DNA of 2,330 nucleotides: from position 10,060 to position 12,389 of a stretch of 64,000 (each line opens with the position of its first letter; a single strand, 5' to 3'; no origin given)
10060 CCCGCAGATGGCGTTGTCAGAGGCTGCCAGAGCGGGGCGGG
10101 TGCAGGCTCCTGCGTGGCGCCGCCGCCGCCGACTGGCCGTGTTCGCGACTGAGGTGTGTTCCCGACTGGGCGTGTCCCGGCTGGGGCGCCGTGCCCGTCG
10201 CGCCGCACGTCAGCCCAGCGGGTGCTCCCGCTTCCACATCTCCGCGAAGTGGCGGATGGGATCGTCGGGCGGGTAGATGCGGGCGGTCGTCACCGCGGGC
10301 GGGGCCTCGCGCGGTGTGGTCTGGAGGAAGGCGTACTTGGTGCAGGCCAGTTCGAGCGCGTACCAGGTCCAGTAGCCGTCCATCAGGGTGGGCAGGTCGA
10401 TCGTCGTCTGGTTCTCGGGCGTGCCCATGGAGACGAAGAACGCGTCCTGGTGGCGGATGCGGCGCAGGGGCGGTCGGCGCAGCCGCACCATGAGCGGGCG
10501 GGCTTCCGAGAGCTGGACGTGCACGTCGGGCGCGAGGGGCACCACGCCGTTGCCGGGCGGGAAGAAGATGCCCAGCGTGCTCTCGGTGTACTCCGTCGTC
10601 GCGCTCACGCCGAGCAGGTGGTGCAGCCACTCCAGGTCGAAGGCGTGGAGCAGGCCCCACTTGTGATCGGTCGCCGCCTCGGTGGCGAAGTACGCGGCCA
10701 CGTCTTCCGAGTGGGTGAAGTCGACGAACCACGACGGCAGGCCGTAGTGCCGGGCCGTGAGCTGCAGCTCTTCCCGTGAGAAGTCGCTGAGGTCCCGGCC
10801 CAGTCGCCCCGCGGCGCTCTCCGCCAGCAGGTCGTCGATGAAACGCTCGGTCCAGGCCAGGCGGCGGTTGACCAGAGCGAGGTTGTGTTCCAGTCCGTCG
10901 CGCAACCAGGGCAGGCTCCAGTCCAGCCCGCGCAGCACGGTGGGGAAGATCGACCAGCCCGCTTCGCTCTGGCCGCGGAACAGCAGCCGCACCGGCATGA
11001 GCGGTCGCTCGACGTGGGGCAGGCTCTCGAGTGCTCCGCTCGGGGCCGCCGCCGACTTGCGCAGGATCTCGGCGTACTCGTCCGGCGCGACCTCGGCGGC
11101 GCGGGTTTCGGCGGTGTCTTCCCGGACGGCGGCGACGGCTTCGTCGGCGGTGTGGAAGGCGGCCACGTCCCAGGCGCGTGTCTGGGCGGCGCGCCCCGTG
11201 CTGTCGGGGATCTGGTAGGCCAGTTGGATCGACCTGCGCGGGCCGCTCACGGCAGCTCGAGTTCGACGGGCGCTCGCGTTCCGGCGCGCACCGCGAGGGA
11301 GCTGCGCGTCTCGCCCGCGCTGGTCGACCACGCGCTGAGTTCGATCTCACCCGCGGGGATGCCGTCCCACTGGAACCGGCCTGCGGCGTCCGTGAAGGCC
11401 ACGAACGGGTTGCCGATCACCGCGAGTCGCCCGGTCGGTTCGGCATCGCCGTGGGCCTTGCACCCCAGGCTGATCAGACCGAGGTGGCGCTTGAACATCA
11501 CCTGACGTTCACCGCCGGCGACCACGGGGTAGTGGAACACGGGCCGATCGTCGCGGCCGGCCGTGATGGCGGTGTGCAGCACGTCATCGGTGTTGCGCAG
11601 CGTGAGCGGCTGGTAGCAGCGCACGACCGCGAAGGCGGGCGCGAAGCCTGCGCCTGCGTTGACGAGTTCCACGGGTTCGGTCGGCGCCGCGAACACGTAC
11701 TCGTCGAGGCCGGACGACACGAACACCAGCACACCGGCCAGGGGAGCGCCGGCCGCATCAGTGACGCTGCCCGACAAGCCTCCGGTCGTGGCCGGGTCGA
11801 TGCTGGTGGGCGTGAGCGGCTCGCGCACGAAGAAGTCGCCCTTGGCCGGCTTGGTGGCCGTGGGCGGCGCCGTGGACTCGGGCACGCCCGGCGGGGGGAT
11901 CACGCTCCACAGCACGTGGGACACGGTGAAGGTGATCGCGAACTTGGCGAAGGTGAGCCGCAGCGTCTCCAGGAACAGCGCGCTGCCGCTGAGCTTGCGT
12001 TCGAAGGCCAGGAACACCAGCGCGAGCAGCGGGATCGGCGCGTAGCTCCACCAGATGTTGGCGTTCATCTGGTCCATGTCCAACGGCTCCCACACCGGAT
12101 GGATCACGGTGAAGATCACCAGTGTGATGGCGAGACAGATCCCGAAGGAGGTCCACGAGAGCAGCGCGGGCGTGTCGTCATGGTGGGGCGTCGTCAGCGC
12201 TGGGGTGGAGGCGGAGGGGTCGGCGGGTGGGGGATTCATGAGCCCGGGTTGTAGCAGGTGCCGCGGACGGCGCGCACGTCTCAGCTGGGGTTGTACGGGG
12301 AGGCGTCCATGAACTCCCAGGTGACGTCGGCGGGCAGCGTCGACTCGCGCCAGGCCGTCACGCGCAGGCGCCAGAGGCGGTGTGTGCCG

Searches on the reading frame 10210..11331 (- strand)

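Call 87: search_protein_families(library=pfam, proteins=[window:10210-11331:-], max_evalue=0.001)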
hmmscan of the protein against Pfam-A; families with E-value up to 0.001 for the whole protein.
window:10210-11331:- (373 aa): 1 family
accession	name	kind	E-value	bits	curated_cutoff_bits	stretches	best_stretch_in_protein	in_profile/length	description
PF08867.16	FRG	-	8.6e-11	43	25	1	116-223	3-92/94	FRG domain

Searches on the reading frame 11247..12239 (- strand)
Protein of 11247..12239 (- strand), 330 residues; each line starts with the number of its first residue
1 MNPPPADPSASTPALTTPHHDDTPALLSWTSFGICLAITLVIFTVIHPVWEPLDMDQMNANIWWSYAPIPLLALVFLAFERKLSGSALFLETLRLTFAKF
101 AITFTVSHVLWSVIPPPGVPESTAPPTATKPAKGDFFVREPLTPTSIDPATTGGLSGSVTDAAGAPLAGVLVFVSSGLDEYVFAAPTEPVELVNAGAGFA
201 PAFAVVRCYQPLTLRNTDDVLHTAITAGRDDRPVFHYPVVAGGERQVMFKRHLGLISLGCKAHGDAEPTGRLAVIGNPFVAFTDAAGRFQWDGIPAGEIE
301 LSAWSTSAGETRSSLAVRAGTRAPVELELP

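Call 87: search_protein_families(library=pfam, proteins=[window:11247-12239:-], max_evalue=0.001)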
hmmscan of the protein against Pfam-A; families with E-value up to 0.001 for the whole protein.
window:11247-12239:- (330 aa): 1 family
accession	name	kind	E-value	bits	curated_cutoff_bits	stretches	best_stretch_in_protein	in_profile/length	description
PF13620.12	CarboxypepD_reg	-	3e-09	37.5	32.3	0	281-329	32-81/82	Carboxypeptidase regulatory-like domain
